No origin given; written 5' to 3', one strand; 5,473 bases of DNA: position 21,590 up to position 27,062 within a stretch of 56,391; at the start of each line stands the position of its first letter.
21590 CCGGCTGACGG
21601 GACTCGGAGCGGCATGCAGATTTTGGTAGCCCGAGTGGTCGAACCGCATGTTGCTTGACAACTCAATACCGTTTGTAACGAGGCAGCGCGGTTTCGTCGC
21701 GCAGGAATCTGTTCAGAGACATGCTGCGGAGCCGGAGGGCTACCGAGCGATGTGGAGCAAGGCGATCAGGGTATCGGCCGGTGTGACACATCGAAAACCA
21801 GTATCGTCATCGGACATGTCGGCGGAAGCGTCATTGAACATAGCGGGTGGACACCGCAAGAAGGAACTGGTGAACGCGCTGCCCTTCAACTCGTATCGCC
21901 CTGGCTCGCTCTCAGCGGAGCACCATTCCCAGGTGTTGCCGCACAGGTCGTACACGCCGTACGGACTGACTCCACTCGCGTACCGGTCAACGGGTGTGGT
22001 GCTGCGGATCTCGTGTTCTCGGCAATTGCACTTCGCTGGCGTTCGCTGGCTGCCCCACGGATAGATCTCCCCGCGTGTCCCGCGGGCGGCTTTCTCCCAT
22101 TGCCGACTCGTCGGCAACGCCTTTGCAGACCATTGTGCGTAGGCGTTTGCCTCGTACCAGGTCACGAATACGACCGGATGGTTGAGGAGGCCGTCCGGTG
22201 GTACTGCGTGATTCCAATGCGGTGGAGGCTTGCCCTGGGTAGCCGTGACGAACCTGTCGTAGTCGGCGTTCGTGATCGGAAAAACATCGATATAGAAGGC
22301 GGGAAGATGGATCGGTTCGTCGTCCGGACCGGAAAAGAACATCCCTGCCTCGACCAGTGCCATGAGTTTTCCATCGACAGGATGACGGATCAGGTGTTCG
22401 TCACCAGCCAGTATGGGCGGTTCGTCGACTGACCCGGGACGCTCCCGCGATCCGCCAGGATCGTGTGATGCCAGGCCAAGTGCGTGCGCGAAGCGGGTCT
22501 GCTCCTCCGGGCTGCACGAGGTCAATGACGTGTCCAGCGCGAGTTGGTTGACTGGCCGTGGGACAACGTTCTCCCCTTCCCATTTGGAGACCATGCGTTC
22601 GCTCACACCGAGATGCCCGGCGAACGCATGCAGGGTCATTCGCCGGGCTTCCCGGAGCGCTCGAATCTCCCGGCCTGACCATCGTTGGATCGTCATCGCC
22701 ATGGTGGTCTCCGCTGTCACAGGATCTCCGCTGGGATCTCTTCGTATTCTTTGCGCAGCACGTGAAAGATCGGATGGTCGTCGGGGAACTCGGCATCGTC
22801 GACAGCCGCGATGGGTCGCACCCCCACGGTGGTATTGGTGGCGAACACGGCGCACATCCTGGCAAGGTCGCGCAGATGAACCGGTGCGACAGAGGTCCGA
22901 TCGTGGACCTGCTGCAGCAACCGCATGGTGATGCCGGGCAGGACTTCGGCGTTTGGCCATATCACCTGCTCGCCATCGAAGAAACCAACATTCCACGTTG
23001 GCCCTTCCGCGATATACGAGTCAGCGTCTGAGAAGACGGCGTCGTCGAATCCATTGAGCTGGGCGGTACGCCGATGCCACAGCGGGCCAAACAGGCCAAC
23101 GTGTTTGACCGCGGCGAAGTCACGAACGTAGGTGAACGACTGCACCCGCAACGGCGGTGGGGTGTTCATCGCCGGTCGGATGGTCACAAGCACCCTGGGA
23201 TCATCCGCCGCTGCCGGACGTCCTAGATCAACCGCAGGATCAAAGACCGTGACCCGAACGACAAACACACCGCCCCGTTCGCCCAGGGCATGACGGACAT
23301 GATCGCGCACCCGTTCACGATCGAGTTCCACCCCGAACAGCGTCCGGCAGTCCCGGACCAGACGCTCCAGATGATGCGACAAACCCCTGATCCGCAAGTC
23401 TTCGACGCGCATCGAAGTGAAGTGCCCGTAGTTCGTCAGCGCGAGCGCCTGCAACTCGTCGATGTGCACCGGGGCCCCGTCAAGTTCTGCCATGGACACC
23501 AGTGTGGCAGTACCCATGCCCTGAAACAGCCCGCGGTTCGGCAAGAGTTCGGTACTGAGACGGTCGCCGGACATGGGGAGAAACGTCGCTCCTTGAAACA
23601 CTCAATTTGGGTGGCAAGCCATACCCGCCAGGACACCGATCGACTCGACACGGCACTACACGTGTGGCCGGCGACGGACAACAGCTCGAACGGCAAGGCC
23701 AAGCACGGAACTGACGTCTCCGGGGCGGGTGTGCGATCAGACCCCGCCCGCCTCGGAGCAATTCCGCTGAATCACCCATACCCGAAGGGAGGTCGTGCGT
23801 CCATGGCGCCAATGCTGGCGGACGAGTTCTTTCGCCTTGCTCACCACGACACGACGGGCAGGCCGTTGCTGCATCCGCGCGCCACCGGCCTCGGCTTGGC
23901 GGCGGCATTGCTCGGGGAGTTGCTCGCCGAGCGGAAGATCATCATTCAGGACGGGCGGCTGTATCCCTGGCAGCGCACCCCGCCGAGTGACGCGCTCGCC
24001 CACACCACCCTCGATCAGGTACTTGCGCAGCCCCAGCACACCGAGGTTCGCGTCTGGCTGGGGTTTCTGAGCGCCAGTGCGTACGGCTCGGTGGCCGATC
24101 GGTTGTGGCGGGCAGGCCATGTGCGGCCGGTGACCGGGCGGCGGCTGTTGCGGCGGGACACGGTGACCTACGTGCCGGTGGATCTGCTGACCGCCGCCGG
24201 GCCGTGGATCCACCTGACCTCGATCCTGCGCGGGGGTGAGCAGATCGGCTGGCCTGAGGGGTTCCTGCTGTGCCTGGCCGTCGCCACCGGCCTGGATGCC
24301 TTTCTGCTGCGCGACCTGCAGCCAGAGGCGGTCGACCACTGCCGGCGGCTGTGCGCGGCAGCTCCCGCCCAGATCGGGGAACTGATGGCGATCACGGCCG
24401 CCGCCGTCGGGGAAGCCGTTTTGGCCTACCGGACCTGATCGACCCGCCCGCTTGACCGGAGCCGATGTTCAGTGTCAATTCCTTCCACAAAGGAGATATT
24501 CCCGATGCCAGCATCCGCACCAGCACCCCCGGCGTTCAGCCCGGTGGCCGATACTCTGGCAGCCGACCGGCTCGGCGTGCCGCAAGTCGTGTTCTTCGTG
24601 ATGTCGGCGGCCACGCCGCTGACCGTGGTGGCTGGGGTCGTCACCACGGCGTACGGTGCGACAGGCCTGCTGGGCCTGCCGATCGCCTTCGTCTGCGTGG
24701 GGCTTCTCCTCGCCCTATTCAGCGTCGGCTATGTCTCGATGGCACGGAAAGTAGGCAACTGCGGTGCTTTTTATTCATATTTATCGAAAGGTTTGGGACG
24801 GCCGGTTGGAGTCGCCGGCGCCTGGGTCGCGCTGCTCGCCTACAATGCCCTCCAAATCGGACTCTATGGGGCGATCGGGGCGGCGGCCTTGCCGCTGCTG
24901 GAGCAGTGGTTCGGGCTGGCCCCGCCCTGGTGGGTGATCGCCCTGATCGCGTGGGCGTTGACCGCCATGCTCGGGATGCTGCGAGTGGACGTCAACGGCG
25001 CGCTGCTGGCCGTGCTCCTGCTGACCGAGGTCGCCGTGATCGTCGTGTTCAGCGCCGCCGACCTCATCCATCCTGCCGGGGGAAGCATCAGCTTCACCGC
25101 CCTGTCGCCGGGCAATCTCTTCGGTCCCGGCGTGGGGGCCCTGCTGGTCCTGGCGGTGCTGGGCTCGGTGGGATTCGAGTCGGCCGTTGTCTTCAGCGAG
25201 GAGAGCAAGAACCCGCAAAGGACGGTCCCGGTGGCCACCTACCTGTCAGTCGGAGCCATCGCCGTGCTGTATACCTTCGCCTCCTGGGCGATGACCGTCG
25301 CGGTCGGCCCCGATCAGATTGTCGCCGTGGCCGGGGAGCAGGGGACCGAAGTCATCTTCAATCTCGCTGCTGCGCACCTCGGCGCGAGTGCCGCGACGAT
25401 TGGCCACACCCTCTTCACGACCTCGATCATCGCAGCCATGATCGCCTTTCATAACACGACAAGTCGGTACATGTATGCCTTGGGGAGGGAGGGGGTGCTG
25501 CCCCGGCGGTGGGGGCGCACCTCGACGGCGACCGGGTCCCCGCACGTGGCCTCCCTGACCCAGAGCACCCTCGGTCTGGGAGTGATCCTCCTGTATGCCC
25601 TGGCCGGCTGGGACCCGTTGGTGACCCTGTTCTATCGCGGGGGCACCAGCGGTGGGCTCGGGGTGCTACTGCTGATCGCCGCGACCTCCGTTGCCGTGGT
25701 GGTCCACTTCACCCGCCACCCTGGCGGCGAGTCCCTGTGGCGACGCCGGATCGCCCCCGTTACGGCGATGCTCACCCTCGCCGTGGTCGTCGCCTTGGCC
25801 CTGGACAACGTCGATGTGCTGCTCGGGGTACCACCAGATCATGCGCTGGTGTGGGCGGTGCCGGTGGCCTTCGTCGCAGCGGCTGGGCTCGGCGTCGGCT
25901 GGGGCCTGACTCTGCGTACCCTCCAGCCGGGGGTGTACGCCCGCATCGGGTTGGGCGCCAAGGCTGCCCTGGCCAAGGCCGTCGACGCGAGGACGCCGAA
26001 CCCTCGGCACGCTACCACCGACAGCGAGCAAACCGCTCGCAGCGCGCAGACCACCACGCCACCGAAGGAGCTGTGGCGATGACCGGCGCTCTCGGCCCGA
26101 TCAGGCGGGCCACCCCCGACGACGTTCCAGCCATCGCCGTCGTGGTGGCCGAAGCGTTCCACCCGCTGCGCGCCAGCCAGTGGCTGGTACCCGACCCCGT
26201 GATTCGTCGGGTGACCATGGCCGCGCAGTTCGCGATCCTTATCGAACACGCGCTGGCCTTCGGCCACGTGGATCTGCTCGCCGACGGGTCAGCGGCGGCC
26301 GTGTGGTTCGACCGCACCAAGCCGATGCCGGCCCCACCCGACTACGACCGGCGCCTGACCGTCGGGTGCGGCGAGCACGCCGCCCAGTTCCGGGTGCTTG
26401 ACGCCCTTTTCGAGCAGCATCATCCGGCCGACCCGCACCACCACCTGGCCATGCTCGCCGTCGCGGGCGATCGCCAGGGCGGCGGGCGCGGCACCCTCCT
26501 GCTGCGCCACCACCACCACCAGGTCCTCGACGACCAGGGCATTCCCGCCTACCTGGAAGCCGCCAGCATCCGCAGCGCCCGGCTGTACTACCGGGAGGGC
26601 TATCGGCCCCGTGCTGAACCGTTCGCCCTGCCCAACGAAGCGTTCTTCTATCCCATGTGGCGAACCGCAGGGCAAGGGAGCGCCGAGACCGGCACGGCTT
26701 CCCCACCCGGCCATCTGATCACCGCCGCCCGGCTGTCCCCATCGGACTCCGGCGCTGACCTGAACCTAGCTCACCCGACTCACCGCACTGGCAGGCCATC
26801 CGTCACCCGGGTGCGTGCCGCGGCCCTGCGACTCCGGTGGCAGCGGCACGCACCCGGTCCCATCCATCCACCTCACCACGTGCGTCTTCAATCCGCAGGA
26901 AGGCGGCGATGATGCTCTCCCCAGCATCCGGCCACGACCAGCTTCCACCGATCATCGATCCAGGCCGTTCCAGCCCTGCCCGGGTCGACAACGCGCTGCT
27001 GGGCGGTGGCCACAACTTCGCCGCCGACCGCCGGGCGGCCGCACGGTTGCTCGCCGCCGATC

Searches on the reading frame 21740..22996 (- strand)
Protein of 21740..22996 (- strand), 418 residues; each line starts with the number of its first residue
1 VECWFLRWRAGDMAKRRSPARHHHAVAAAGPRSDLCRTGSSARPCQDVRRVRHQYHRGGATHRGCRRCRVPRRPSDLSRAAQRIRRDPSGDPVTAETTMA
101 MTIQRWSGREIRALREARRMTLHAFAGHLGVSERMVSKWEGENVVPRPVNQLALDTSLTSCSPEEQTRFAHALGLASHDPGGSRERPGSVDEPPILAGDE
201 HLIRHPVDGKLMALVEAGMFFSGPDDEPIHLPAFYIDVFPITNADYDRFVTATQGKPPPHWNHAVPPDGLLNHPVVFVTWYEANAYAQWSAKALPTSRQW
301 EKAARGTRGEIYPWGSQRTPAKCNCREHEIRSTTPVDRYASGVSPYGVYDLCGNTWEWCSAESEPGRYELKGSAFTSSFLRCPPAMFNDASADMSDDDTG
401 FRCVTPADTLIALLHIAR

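Call 8: search_protein_families(library=pfam, proteins=[window:21740-22996:-], max_evalue=0.01)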
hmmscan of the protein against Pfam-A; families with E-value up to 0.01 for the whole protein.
window:21740-22996:- (418 aa): 3 families
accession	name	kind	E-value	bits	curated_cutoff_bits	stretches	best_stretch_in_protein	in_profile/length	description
PF03781.23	FGE-sulfatase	-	3.7e-35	122.2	23.3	1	229-404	32-254/255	Sulfatase-modifying factor enzyme 1-like domain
PF13560.12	HTH_31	-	6.5e-06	26.8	27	1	108-150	3-46/64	Helix-turn-helix domain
PF01381.28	HTH_3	-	0.002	18.5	23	1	111-140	1-30/55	Helix-turn-helix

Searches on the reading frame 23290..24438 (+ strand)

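Call 8: search_protein_families(library=pfam, proteins=[window:23290-24438:+], max_evalue=0.01)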
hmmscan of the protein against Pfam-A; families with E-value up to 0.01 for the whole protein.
window:23290-24438:+ (382 aa): 1 family
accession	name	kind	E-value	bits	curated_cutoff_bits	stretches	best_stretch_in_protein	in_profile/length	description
PF05719.16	GPP34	-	6.6e-31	108.4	29.1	1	176-357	1-182/201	Golgi phosphoprotein 3 (GPP34)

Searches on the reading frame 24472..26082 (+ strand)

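Call 6: search_protein_families(library=pfam, proteins=[window:24472-26082:+], max_evalue=0.01)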
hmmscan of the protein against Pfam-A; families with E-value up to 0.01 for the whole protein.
window:24472-26082:+ (536 aa): 2 families
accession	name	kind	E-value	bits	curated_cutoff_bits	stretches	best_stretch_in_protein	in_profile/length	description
PF13520.12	AA_permease_2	-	1.4e-26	93.9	27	1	34-444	1-403/427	Amino acid permease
PF00324.27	AA_permease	-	5.4e-20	71.9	24.6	1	39-442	2-416/470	Amino acid permease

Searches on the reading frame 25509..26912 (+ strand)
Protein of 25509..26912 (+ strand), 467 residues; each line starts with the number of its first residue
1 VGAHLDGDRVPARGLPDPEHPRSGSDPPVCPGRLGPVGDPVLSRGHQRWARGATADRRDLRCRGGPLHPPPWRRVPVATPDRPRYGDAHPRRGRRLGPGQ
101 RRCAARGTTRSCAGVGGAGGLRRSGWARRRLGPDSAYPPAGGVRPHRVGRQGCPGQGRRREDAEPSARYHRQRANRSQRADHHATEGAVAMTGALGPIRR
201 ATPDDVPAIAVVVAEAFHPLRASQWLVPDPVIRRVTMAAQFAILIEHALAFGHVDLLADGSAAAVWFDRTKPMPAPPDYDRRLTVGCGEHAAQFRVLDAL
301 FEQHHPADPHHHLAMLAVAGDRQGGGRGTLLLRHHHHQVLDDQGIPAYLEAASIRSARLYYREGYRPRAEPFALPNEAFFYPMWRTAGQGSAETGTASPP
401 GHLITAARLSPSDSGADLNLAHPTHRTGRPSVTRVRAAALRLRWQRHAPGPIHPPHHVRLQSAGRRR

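Call 6: search_protein_families(library=pfam, proteins=[window:25509-26912:+], max_evalue=0.01)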
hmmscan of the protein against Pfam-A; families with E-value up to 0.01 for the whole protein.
window:25509-26912:+ (467 aa): 1 family
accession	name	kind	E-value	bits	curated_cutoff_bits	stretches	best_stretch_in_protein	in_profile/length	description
PF13508.13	Acetyltransf_7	-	0.00069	20.4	27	1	308-366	28-83/84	Acetyltransferase (GNAT) domain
